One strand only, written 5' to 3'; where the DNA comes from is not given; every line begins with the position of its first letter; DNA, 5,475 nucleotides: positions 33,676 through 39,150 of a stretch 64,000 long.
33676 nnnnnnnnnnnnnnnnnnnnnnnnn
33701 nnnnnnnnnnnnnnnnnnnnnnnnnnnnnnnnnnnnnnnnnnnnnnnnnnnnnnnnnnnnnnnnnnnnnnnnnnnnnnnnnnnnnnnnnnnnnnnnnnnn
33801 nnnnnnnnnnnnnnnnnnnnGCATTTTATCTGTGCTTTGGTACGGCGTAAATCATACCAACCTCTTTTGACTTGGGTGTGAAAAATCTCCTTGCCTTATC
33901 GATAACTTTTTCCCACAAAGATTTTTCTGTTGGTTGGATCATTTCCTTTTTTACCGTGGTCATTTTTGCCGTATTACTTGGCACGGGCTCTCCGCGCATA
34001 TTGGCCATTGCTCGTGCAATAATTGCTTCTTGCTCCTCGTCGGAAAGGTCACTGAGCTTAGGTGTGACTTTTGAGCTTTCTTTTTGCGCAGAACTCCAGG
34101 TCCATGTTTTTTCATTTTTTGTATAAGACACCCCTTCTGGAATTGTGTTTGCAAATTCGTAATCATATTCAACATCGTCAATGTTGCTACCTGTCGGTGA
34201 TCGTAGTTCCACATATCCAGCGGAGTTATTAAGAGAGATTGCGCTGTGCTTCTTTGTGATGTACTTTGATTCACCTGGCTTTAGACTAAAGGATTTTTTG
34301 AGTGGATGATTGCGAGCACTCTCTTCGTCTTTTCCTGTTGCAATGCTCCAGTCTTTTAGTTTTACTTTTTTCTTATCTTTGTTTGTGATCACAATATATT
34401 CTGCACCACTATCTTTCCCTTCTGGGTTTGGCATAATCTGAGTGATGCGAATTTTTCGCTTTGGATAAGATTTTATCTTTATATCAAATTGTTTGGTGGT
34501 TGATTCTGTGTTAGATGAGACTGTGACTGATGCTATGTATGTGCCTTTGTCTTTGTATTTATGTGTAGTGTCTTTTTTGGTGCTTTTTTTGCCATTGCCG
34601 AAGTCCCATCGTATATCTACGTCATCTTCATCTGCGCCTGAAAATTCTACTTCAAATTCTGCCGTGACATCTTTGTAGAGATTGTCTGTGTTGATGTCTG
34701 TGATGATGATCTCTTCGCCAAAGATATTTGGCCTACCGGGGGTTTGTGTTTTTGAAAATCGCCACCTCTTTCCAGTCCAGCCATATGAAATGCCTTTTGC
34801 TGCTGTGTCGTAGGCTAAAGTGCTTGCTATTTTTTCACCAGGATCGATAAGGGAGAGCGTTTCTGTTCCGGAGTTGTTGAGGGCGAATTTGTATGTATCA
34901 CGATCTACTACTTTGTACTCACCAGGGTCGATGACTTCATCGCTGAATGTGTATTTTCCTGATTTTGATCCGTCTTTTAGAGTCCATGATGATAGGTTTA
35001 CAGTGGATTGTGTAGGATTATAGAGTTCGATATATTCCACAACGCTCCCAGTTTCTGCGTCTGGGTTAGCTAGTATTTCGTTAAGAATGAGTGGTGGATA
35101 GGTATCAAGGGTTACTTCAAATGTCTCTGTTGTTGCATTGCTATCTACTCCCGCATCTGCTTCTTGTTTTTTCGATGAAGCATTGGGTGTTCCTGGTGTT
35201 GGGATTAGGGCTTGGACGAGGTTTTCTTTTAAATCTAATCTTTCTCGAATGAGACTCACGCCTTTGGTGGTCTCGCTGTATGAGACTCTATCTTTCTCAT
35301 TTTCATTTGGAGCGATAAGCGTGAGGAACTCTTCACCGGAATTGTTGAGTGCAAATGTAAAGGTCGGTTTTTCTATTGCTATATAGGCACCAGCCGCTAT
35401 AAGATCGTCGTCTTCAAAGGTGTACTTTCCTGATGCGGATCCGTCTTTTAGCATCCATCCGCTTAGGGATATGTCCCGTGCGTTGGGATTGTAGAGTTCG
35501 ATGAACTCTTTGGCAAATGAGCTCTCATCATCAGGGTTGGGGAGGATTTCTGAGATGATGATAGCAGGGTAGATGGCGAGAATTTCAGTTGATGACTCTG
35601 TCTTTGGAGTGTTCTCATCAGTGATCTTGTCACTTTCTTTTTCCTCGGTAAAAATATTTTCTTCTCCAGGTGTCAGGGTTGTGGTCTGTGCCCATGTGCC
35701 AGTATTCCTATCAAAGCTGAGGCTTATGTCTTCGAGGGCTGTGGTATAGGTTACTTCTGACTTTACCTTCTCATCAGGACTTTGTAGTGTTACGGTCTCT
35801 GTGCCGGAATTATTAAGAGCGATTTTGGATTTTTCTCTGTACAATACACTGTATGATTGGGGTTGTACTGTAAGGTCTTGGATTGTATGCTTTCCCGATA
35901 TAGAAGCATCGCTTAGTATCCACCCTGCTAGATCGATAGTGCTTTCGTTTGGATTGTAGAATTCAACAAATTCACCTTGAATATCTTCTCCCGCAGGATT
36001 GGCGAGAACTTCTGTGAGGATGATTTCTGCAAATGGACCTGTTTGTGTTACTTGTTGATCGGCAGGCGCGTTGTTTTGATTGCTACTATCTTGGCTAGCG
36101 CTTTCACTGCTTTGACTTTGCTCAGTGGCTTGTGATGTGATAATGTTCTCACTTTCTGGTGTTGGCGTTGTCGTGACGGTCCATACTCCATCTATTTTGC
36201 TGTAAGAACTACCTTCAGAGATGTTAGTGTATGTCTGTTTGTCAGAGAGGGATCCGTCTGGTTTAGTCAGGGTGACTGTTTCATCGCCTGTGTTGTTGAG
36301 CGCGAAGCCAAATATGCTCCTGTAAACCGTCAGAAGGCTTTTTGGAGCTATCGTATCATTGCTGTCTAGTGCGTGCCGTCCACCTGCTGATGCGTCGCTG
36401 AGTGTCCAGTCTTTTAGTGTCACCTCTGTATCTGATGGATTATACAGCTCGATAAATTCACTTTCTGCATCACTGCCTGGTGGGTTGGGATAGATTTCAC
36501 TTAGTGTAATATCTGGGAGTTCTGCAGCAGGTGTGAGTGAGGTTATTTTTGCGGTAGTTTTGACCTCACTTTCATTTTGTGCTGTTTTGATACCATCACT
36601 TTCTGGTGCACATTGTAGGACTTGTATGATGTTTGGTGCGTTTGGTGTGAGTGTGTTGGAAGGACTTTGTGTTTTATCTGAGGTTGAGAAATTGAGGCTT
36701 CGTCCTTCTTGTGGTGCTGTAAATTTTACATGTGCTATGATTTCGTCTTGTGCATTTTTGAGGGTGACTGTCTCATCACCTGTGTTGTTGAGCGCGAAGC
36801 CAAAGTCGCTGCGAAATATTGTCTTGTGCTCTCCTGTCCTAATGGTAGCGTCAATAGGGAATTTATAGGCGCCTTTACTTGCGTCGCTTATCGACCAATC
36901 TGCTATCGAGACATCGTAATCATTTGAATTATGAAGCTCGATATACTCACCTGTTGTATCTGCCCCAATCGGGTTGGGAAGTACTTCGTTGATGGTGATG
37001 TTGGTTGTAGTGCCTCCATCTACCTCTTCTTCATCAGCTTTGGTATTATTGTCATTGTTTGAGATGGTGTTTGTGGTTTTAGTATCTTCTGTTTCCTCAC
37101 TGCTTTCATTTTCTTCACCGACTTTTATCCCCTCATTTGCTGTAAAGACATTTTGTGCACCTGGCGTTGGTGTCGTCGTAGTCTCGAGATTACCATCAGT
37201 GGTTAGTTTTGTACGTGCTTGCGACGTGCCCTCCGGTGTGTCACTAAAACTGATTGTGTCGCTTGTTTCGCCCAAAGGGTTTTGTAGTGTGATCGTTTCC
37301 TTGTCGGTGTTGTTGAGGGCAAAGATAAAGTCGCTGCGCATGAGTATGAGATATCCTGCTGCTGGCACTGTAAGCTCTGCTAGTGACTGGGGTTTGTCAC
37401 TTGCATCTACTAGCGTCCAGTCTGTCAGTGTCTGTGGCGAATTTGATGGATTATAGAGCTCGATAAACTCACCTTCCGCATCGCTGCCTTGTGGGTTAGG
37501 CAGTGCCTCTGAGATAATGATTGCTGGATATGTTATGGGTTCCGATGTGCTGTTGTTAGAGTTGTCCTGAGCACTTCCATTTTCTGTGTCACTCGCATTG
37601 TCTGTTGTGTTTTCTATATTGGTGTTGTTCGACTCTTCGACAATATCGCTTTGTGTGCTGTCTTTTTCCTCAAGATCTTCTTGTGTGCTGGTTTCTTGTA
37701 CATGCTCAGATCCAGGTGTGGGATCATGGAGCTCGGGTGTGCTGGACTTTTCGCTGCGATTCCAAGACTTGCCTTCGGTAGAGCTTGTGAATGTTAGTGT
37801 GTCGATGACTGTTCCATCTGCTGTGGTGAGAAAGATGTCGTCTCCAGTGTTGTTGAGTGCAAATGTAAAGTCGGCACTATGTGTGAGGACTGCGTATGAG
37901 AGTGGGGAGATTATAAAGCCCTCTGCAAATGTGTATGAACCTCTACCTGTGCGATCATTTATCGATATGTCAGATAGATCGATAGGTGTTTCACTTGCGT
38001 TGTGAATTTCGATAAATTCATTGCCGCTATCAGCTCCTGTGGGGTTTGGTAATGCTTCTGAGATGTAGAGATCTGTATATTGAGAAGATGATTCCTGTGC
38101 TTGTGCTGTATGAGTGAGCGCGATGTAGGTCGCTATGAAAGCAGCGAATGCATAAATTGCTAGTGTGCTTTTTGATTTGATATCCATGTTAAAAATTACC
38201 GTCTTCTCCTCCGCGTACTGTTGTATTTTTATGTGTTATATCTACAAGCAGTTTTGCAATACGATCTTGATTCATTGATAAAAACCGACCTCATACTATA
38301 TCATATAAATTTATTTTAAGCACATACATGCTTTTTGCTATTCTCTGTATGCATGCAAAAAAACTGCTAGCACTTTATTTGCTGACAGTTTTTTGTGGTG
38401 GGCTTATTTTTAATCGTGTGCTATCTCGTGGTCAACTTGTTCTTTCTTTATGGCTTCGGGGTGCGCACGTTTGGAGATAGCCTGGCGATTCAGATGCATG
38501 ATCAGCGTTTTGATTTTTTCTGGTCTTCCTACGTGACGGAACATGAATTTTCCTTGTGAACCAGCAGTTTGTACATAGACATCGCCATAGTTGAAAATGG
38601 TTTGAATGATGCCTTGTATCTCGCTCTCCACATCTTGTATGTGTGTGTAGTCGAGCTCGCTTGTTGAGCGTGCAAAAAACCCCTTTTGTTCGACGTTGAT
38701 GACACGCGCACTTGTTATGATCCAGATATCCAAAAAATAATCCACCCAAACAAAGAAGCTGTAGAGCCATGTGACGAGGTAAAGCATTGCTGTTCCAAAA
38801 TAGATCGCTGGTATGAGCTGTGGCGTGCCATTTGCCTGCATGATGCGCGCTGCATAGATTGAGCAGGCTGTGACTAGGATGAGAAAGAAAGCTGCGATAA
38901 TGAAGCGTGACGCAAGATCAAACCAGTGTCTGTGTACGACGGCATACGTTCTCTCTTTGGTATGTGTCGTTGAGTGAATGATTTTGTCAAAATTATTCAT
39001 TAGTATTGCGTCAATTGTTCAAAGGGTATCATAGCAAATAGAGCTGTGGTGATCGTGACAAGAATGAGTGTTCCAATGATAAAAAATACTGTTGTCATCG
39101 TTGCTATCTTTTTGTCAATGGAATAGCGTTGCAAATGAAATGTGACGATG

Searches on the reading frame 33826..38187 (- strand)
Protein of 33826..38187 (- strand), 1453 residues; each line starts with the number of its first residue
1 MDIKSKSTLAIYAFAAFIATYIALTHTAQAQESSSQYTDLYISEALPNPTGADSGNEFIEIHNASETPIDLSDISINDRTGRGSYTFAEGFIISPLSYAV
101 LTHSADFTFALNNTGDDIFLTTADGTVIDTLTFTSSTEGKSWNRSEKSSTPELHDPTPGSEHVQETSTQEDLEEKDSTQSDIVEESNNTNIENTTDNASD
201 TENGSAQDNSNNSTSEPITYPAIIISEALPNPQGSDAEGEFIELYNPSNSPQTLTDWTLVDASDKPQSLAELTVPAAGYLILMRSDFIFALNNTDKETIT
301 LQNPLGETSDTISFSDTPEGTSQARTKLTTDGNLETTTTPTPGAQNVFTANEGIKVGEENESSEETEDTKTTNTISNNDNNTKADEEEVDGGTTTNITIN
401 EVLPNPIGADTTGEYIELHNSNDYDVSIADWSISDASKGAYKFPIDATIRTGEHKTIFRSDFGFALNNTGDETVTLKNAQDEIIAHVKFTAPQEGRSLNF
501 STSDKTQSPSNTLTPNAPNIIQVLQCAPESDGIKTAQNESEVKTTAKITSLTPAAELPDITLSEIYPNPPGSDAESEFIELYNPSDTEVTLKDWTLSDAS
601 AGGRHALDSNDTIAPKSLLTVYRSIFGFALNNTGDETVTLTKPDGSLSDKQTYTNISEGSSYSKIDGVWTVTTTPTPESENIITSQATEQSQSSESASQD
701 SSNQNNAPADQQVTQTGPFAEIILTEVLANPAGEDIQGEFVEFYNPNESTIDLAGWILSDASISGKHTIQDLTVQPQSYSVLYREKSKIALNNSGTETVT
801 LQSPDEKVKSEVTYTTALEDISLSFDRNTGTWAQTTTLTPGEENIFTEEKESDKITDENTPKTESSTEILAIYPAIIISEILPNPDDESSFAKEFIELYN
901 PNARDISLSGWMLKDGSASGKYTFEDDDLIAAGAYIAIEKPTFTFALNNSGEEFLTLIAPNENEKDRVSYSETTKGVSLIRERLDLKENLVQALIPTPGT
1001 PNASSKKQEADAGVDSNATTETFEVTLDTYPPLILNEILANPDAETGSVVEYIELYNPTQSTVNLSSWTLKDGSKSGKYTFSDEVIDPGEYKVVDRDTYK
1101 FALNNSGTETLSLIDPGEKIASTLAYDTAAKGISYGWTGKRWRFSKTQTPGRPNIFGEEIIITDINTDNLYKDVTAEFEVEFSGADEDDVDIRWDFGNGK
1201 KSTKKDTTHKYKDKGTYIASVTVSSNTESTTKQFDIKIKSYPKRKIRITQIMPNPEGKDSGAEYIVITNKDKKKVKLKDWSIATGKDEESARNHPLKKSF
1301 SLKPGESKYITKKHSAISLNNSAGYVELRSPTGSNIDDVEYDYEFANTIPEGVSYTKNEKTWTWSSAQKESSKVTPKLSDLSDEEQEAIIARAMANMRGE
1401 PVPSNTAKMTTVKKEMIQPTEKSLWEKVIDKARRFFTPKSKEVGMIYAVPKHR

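Call 8: search_protein_families(library=pfam, proteins=[window:33826-38187:-], max_evalue=0.001)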
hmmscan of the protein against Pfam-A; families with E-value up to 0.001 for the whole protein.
window:33826-38187:- (1453 aa): 4 families
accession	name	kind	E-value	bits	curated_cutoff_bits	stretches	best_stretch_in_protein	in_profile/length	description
PF00932.25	LTD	-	2.3e-132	433.8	34.3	8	34-134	2-108/109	Lamin Tail Domain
PF18911.6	PKD_4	-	1.6e-11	44.5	27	1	1168-1233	11-78/85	PKD domain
PF00801.26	PKD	-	1.6e-10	41.3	23.5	1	1179-1236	16-78/80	PKD domain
PF08533.16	Glyco_hydro_42C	-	0.00011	22.3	21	0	284-301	11-29/58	Beta-galactosidase C-terminal domain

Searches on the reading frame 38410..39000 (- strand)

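Call 8: search_protein_families(library=pfam, proteins=[window:38410-39000:-], max_evalue=0.001)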
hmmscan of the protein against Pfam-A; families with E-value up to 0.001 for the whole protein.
window:38410-39000:- (196 aa): 1 family
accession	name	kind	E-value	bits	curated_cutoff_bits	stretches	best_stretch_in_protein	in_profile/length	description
PF03703.20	bPH_2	-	2.6e-10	40.8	22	1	95-166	8-77/78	Bacterial PH domain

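Call 71: search_protein_families(library=ncbifam, proteins=[window:38410-39000:-], max_evalue=0.1)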
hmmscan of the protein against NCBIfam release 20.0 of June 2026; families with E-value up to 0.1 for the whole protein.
window:38410-39000:- (196 aa): 0 families
